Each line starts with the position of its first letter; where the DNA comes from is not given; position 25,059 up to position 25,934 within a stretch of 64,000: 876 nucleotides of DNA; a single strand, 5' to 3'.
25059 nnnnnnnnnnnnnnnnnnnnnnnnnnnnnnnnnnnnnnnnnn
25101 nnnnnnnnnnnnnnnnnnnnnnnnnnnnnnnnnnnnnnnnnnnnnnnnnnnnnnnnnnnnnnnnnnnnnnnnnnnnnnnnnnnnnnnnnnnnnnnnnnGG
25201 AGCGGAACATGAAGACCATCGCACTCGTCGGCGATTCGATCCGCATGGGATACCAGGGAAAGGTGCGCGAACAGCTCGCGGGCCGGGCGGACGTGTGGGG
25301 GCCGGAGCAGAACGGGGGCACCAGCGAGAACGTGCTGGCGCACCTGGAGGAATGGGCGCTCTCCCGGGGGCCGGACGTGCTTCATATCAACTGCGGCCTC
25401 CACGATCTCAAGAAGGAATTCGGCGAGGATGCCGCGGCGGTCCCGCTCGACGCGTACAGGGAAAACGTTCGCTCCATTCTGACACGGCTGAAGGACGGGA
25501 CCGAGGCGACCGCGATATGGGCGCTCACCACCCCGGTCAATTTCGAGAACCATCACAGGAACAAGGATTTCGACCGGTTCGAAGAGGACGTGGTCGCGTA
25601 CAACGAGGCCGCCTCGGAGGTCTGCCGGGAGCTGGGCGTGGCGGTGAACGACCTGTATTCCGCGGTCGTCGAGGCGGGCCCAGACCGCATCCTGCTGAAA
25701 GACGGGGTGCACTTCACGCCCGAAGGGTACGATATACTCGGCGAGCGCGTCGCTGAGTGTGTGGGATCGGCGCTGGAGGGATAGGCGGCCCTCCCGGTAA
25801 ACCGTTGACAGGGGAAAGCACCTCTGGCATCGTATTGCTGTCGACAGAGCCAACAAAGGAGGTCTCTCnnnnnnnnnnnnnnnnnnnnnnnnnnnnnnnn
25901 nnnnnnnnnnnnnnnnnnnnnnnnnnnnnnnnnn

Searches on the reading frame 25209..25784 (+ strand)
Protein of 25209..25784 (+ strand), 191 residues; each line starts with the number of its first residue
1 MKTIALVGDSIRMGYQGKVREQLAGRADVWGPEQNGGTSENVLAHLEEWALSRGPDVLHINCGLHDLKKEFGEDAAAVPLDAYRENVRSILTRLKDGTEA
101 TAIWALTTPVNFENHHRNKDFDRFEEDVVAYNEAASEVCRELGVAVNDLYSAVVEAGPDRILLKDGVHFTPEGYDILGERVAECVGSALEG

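Call 50: search_protein_families(library=pfam, proteins=[window:25209-25784:+], max_evalue=0.001)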
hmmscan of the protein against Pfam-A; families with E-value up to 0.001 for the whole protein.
window:25209-25784:+ (191 aa): 3 families
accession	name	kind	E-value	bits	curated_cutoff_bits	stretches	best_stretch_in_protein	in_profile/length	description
PF13472.12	Lipase_GDSL_2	-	3e-14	54.3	32.9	1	7-176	2-178/178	GDSL-like Lipase/Acylhydrolase family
PF00657.28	Lipase_GDSL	-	6.2e-08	33.5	23.6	1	40-181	62-208/208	GDSL-like Lipase/Acylhydrolase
PF04311.20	DUF459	-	6.1e-06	26.2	27.2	1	81-182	91-195/197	Protein of unknown function (DUF459)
